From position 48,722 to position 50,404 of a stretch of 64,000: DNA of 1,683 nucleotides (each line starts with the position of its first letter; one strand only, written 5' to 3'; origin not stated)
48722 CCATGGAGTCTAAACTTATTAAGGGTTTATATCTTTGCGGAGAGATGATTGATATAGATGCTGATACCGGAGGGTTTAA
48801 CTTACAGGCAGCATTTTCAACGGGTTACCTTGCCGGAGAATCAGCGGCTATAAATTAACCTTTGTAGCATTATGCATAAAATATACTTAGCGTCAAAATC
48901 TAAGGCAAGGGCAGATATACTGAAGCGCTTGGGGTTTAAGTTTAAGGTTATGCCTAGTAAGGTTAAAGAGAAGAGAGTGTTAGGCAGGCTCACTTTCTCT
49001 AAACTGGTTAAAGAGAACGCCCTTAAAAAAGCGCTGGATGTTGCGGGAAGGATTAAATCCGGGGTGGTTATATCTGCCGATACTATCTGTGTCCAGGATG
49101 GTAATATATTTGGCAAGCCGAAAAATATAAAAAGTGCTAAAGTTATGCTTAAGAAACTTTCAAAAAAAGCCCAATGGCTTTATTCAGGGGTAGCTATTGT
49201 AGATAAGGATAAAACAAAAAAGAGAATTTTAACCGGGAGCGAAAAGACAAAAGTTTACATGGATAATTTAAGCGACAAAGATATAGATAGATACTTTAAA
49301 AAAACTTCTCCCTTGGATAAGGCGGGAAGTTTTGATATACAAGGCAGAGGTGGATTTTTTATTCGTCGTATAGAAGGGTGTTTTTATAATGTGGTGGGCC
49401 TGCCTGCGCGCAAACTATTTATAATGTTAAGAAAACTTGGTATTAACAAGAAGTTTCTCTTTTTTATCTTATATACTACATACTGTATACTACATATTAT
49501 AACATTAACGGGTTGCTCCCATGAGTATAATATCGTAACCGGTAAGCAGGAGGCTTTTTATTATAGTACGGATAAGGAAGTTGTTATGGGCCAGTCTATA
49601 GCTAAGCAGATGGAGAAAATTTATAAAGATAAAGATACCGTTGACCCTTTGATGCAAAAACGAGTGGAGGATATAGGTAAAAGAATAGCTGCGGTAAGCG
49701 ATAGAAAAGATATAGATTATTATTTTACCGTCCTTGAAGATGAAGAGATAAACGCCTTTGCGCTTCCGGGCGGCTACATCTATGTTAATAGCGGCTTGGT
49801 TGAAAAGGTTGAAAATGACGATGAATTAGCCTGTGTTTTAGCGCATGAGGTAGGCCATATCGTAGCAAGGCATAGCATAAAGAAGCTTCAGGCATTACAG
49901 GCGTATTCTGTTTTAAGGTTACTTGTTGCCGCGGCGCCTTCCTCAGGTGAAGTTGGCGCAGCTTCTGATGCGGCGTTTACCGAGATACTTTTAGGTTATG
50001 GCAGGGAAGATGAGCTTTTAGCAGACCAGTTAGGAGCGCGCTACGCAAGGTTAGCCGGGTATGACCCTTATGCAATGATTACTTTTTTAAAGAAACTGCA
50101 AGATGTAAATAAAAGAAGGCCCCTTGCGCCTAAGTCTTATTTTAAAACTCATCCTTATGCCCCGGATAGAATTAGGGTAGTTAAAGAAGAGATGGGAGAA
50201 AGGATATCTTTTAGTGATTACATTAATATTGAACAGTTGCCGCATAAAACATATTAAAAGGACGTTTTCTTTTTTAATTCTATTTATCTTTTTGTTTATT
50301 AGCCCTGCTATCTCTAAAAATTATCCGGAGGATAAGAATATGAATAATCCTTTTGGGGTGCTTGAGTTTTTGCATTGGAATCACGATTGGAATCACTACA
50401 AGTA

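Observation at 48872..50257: Maf nucleotide pyrophosphatase fused in-frame to an M48 metalloprotease, with a lipoprotein signal buried in the middle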

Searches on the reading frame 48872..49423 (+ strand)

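Call 3: search_protein_families(library=pfam, proteins=[window:48872-49423:+], max_evalue=0.01)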
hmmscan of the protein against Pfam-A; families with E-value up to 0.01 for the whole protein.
window:48872-49423:+ (184 aa): 1 family
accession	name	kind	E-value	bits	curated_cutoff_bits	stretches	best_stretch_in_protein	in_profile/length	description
PF02545.19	Maf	-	6.6e-51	173.1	27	1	3-182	1-180/187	Maf-like protein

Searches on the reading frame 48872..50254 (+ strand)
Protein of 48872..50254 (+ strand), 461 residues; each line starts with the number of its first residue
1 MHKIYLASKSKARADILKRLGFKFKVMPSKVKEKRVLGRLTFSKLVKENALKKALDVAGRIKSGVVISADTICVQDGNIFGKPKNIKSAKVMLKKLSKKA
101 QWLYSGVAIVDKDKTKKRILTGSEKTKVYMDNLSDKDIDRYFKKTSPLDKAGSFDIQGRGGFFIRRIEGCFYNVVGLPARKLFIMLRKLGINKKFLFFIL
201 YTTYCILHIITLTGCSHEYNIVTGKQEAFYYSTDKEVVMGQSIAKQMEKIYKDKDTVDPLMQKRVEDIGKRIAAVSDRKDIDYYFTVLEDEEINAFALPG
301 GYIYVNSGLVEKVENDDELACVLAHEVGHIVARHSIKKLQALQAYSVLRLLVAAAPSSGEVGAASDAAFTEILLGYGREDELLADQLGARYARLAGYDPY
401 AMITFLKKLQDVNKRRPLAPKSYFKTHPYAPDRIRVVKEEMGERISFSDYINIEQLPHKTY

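Call 3: search_protein_families(library=pfam, proteins=[window:48872-50254:+], max_evalue=0.01)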
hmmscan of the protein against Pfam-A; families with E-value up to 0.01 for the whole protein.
window:48872-50254:+ (461 aa): 2 families
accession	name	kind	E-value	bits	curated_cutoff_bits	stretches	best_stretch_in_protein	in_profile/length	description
PF02545.19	Maf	-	1.5e-51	175.2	27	1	3-188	1-186/187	Maf-like protein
PF01435.24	Peptidase_M48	-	1.8e-36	126.2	20.3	1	260-440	2-185/186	Peptidase family M48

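Call 4: search_protein_families(library=ncbifam, proteins=[window:48872-50254:+], max_evalue=0.01)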
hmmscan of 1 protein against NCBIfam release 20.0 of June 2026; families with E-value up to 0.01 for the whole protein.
window:48872-50254:+ (461 aa): 21 families
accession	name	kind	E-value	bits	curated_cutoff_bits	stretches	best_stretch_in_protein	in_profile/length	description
NF000867.0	PRK00078.1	equivalog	9.8e-51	172.2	249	1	3-192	2-191/192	Maf-like protein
TIGR00172.1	maf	subfamily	3.8e-46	156.9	117.15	1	3-187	4-185/185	Maf family nucleotide pyrophosphatase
NF010945.0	PRK14365.1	equivalog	2.2e-45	154.6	273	1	1-192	1-190/197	Maf-like protein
NF010948.0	PRK14368.1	equivalog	1.5e-40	138.6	291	1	3-190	6-190/193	Maf-like protein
NF010943.0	PRK14363.1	equivalog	1.1e-36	126.2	273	1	3-186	2-180/204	Maf-like protein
NF010942.0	PRK14362.1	equivalog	2.6e-34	118.3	290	1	2-191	12-200/210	Maf-like protein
NF052400.1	M48_BAM_BepA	equivalog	5.2e-34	117.8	570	1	231-435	41-251/483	beta-barrel assembly-enhancing protease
NF010941.0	PRK14361.1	equivalog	2.4e-27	95.8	272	1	3-191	7-189/194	Maf-like protein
NF003403.0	PRK04694.1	equivalog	4e-27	95.2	300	1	4-181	2-179/190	Maf-like protein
NF010947.0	PRK14367.1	equivalog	1.4e-26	92.9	315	1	2-192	2-194/202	Maf-like protein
NF010944.0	PRK14364.1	equivalog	1.4e-25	90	311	1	6-185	1-175/181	Maf-like protein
NF002690.0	PRK02478.1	equivalog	1.3e-22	80.4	269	1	2-190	3-195/199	Maf-like protein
NF002401.0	PRK01441.1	equivalog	4e-21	75.5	317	1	2-188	5-194/207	Maf-like protein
NF052399.1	M48_lipo_LoiP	exception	8.8e-18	64.6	365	1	240-441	47-244/247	metalloprotease LoiP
NF003141.0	PRK04056.1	equivalog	1.5e-17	63.9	161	1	4-186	2-180/181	septum formation inhibitor Maf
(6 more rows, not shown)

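Call 5: find_homologous_proteins(query=window:48872-50254:+, max_evalue=1e-10)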
Query window:48872-50254:+ (461 aa): 2170 proteins with E <= 1e-10 among 8000 candidates; the best 120 are listed.
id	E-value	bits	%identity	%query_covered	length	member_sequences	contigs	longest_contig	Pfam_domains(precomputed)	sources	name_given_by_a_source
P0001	1.2e-276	936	92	100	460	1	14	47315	PF01435.25,PF02545.20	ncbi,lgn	ncbi:MAG: Maf family nucleotide pyrophosphatase [Candidatus Omnitrophota bacterium]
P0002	2.1e-243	826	81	99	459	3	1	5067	PF01435.25,PF02545.20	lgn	-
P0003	2.9e-243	826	79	100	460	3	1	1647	PF01435.25,PF02545.20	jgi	-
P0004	9.2e-239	811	79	100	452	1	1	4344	PF01435.25,PF02545.20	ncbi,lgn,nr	ncbi:MAG: septum formation protein Maf [Candidatus Omnitrophica bacterium]|nr:septum formation prote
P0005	9.0e-237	804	80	100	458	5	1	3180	PF01435.25,PF02545.20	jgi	-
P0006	2.0e-229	780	77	100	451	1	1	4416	PF01435.25,PF02545.20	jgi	jgi:MAF protein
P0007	4.4e-229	779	77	100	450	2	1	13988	PF01435.25,PF02545.20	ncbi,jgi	ncbi:MAG: Maf family nucleotide pyrophosphatase [Candidatus Omnitrophota bacterium]|jgi:MAF protein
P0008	2.2e-228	777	77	100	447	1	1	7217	PF01435.25,PF02545.20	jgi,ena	-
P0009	3.2e-226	769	75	100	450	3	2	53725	PF01435.25,PF02545.20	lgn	-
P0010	2.2e-220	750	74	100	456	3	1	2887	PF01435.25,PF02545.20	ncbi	-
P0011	6.7e-219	745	73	100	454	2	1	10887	PF01435.25,PF02545.20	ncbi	-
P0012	3.5e-214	730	72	100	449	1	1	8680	PF01435.25,PF02545.20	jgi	jgi:MAF protein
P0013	7.8e-213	725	73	99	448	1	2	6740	PF01435.25,PF02545.20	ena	-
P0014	2.0e-212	724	73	99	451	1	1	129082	PF01435.25,PF02545.20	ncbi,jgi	jgi:MAF protein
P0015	2.6e-212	724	72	99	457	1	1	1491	PF01435.25,PF02545.20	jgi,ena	-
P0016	2.9e-211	720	71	100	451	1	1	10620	PF01435.25,PF02545.20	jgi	jgi:MAF protein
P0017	6.5e-211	719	72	99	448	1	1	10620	PF01435.25,PF02545.20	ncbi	ncbi:MAG: Maf and M48 domain-containing protein [Candidatus Omnitrophota bacterium]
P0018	8.5e-210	715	71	100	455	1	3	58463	PF01435.25,PF02545.20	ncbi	-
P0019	1.5e-209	715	72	99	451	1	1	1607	PF01435.25,PF02545.20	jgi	jgi:MAF protein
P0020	3.7e-209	713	73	99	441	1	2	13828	PF01435.25,PF02545.20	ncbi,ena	-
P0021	1.2e-208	712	71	99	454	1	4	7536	PF01435.25,PF02545.20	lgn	-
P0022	1.5e-208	711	71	99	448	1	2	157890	PF01435.25,PF02545.20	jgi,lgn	jgi:MAF protein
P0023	1.0e-207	709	72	99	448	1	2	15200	PF01435.25,PF02545.20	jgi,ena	jgi:MAF protein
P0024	9.4e-207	705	67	100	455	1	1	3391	PF01435.25,PF02545.20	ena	-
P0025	1.7e-206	704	71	99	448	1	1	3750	PF01435.25,PF02545.20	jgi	-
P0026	1.7e-206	704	68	100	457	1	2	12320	PF01435.25,PF02545.20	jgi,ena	-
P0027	4.0e-206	703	72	99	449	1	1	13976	PF01435.25,PF02545.20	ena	-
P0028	2.0e-205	701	71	99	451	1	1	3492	PF01435.25,PF02545.20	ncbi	-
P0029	3.8e-205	700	71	99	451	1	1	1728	PF01435.25,PF02545.20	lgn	-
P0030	4.7e-205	700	68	100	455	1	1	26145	PF01435.25,PF02545.20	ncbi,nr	ncbi:MAG: Maf family nucleotide pyrophosphatase [Candidatus Omnitrophica bacterium]|nr:Maf family nu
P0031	1.1e-204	699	68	99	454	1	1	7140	PF01435.25,PF02545.20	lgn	-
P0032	1.3e-204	698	68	100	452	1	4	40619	PF01435.25,PF02545.20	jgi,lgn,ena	jgi:MAF protein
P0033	2.6e-204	697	71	99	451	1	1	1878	PF01435.25,PF02545.20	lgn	-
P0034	4.6e-204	696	68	100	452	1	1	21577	PF01435.25,PF02545.20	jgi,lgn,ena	-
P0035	6.6e-204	696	68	100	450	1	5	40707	PF01435.25,PF02545.20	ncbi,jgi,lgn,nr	ncbi:MAG: septum formation protein Maf [Candidatus Omnitrophica bacterium]|nr:septum formation prote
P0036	8.7e-204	696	67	100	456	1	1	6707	PF01435.25,PF02545.20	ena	-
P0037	1.5e-203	695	67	100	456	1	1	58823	PF01435.25,PF02545.20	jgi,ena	-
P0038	2.0e-203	694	67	99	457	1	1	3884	PF01435.25,PF02545.20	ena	-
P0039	4.8e-203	693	69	99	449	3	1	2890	PF01435.25,PF02545.20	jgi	jgi:MAF protein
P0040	5.9e-203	693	68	99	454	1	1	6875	PF01435.25,PF02545.20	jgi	-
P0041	6.7e-203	693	68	100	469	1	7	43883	PF01435.25,PF02545.20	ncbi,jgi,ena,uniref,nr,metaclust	ncbi:MAG: septum formation protein Maf [Candidatus Omnitrophica bacterium CG23_combo_of_CG06-09_8_20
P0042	3.0e-202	690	67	99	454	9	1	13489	PF01435.25,PF02545.20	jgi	-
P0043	7.1e-202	689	66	100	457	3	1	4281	PF01435.25,PF02545.20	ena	-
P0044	8.4e-202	689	67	100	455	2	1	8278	PF01435.25,PF02545.20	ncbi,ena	-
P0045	1.1e-201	689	69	99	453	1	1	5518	PF01435.25,PF02545.20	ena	-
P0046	1.2e-201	689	67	100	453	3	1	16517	PF01435.25,PF02545.20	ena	-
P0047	1.3e-201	688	68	99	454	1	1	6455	PF01435.25,PF02545.20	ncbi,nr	ncbi:MAG: Maf family nucleotide pyrophosphatase [Candidatus Omnitrophica bacterium]|nr:Maf family nu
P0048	1.9e-201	688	68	100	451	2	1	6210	PF01435.25,PF02545.20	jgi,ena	-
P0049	3.2e-201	687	65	100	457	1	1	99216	PF01435.25,PF02545.20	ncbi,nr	ncbi:MAG: Maf family nucleotide pyrophosphatase [Candidatus Omnitrophica bacterium]|nr:Maf family nu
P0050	3.3e-201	687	68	100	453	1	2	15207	PF01435.25,PF02545.20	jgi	-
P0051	7.7e-201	686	68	100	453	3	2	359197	PF01435.25,PF02545.20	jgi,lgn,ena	-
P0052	9.8e-201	685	68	100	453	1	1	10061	PF01435.25,PF02545.20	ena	-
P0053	1.5e-200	685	67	100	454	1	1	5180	PF01435.25,PF02545.20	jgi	-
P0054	2.2e-200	684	65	100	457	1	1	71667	PF01435.25,PF02545.20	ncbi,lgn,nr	ncbi:MAG: Maf family nucleotide pyrophosphatase [Candidatus Omnitrophica bacterium]|nr:Maf family nu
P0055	2.7e-200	684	66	100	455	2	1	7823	PF01435.25,PF02545.20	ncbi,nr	ncbi:MAG: Maf and M48 domain-containing protein [Candidatus Omnitrophica bacterium]|nr:Maf and M48 d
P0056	3.2e-200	684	67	100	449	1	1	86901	PF01435.25,PF02545.20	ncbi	-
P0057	3.6e-200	684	65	99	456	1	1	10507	PF01435.25,PF02545.20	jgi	jgi:MAF protein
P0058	4.1e-200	683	68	100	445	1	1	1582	PF01435.25,PF02545.20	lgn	-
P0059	4.6e-200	683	67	99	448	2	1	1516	PF01435.25,PF02545.20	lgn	-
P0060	5.4e-200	683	66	100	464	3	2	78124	PF01435.25,PF02545.20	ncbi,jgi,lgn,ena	-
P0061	8.3e-200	682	67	98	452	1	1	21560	PF01435.25,PF02545.20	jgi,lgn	jgi:MAF protein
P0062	1.3e-199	682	67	100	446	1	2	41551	PF01435.25,PF02545.20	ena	-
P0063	1.3e-199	682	67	100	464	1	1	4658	PF01435.25,PF02545.20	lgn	-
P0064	1.3e-199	682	67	100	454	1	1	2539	PF01435.25,PF02545.20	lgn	-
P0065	1.3e-199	682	68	99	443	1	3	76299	PF01435.25,PF02545.20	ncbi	-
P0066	1.6e-199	681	67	100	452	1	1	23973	PF01435.25,PF02545.20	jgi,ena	-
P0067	3.3e-199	680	67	99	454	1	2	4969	PF01435.25,PF02545.20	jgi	jgi:MAF protein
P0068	3.8e-199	680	66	100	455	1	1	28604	PF01435.25,PF02545.20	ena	-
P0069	4.7e-199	680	66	100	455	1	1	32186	PF01435.25,PF02545.20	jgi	-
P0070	4.8e-199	680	65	100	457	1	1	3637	PF01435.25,PF02545.20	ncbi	-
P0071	4.8e-199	680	66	100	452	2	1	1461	PF01435.25,PF02545.20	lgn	-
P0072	4.9e-199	680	68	100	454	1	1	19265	PF01435.25,PF02545.20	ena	-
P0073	5.9e-199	680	67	100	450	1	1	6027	PF01435.25,PF02545.20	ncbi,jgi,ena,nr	ncbi:MAG TPA: Maf and M48 domain-containing protein [Candidatus Margulisiibacteriota bacterium]|nr:M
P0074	6.5e-199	679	66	100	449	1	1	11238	PF01435.25,PF02545.20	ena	-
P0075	6.7e-199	679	67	100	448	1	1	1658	PF01435.25,PF02545.20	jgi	-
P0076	6.9e-199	679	66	99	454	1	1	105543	PF01435.25,PF02545.20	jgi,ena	-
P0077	1.2e-198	679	67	100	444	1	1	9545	PF01435.25,PF02545.20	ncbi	-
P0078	1.3e-198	678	67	100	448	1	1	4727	PF01435.25,PF02545.20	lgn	-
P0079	1.5e-198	678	67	100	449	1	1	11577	PF01435.25,PF02545.20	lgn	-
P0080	1.7e-198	678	67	100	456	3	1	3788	PF01435.25,PF02545.20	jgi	-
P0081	1.9e-198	678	67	100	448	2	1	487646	PF01435.25,PF02545.20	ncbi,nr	ncbi:MAG: Maf and M48 domain-containing protein [Candidatus Omnitrophica bacterium]|nr:Maf and M48 d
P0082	2.3e-198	678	68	100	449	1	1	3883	PF01435.25,PF02545.20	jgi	jgi:MAF protein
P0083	2.6e-198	677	67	99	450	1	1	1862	PF01435.25,PF02545.20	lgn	-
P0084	2.7e-198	677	66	99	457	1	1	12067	PF01435.25,PF02545.20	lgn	-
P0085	3.1e-198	677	66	100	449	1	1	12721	PF01435.25,PF02545.20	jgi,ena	-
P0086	3.4e-198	677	67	100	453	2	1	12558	PF01435.25,PF02545.20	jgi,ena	-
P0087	5.0e-198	677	64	100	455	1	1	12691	PF01435.25,PF02545.20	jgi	jgi:MAF protein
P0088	5.1e-198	677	65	100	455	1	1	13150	PF01435.25,PF02545.20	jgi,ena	-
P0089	5.7e-198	676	66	99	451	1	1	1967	PF01435.25,PF02545.20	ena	-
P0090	5.8e-198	676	66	99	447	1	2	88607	PF01435.25,PF02545.20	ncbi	-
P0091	6.7e-198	676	67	100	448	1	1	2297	PF01435.25,PF02545.20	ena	-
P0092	1.0e-197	676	67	100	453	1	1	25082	PF01435.25,PF02545.20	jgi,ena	-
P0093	1.1e-197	675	67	100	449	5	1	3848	PF01435.25,PF02545.20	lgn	-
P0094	1.1e-197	675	67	100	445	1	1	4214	PF01435.25,PF02545.20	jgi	jgi:MAF protein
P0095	1.2e-197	675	66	99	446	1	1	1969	PF01435.25,PF02545.20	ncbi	-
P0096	1.4e-197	675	67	98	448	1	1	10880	PF01435.25,PF02545.20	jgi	-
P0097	1.4e-197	675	66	100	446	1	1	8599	PF01435.25,PF02545.20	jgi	jgi:MAF protein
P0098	1.4e-197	675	67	100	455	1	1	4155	PF01435.25,PF02545.20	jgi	-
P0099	1.5e-197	675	67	99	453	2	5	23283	PF01435.25,PF02545.20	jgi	jgi:MAF protein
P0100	1.7e-197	675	65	100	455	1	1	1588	PF01435.25,PF02545.20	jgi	jgi:MAF protein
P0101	1.8e-197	675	67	98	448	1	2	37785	PF01435.25,PF02545.20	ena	-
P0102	1.8e-197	675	66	100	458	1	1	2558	PF01435.25,PF02545.20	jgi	jgi:MAF protein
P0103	1.9e-197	675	67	98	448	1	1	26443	PF01435.25,PF02545.20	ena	-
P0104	2.4e-197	674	65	100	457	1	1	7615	PF01435.25,PF02545.20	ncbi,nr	ncbi:septum formation protein Maf [bacterium]|nr:MAG: septum formation protein Maf [bacterium]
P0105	2.7e-197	674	67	99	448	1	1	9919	PF01435.25,PF02545.20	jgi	-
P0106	2.8e-197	674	66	99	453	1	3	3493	PF01435.25,PF02545.20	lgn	-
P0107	2.9e-197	674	66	99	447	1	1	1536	PF01435.25,PF02545.20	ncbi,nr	ncbi:MAG: Maf and M48 domain-containing protein [Candidatus Methanoperedens sp.]|nr:Maf and M48 doma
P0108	2.9e-197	674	67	100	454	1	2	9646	PF01435.25,PF02545.20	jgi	jgi:MAF protein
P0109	3.4e-197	674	67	98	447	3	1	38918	PF01435.25,PF02545.20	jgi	-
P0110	3.9e-197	674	66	100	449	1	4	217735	PF01435.25,PF02545.20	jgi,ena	-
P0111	4.1e-197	674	67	100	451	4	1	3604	PF01435.25,PF02545.20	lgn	-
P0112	4.2e-197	674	66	99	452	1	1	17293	PF01435.25,PF02545.20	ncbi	-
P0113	5.1e-197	673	65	100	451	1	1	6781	PF01435.25,PF02545.20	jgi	jgi:MAF protein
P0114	6.5e-197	673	67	99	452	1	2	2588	PF01435.25,PF02545.20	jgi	jgi:MAF protein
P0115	6.7e-197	673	65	100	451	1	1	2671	PF01435.25,PF02545.20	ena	-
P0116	6.9e-197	673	67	100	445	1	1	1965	PF01435.25,PF02545.20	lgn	-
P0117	1.0e-196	672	65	100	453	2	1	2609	PF01435.25,PF02545.20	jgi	jgi:MAF protein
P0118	1.2e-196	672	67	98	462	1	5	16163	PF01435.25,PF02545.20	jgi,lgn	-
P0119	1.5e-196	672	66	100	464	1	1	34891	PF01435.25,PF02545.20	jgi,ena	-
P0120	1.7e-196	671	65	99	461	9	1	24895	PF01435.25,PF02545.20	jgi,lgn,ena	-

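Call 6: find_encoding_contigs(protein=window:48872-50254:+, flank=6000, max_places=8)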
Protein window:48872-50254:+ (461 aa): no gene with exactly this product is on record in the collection.

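Call 12: find_encoding_contigs(protein=P0081, flank=5000, max_places=2)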
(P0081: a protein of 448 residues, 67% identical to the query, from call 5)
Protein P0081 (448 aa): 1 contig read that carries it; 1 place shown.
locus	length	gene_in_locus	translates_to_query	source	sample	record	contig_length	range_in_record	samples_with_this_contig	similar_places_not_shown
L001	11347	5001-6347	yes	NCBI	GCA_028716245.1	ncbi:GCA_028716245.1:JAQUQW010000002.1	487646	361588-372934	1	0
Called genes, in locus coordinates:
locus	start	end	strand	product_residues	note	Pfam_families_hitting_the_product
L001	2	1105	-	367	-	PF03739:LptF_LptG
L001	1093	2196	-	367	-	PF03739:LptF_LptG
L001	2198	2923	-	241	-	PF18912:DZR_2, PF00156:Pribosyltran (weak)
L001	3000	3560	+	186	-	PF00156:Pribosyltran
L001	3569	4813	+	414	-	PF00070:Pyr_redox (weak), PF00890:FAD_binding_2, PF01134:GIDA (faint), PF03486:HI0933_like, PF07992:Pyr_redox_2, PF12831:FAD_oxidored, PF13450:NAD_binding_8 (weak), PF22780:HI0933_like_1st, +2 more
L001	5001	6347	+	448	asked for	PF02545:Maf, PF01435:Peptidase_M48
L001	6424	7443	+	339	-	PF00150:Cellulase (weak), PF02449:Glyco_hydro_42 (weak), PF07745:Glyco_hydro_53 (weak), PF00331:Glyco_hydro_10 (weak), PF11790:Glyco_hydro_cc (weak)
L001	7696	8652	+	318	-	PF03547:Mem_trans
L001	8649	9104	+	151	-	PF01668:SmpB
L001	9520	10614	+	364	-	PF07833:Cu_amine_oxidN1, PF01520:Amidase_3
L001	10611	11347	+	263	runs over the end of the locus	PF01177:Asp_Glu_race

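Call 13: find_encoding_contigs(protein=P0056, flank=5000, max_places=2)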
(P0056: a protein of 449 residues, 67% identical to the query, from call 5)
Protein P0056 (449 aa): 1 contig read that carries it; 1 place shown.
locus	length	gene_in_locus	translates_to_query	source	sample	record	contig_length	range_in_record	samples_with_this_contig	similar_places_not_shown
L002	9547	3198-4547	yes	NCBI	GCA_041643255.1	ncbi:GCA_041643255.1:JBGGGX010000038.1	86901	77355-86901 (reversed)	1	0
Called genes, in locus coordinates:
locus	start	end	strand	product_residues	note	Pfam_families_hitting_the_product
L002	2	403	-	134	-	?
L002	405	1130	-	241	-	PF18912:DZR_2, PF00156:Pribosyltran (weak)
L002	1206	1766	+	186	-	PF00156:Pribosyltran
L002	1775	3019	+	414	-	PF00070:Pyr_redox (weak), PF00890:FAD_binding_2, PF01134:GIDA (faint), PF03486:HI0933_like, PF07992:Pyr_redox_2, PF12831:FAD_oxidored, PF13450:NAD_binding_8 (weak), PF22780:HI0933_like_1st, +3 more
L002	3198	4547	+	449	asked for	PF02545:Maf, PF01435:Peptidase_M48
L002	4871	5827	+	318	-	PF03547:Mem_trans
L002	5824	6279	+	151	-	PF01668:SmpB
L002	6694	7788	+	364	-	PF07833:Cu_amine_oxidN1, PF01520:Amidase_3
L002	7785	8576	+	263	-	PF01177:Asp_Glu_race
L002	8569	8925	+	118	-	PF01242:PTPS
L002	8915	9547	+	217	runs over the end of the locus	PF00733:Asn_synthase (weak), PF06508:QueC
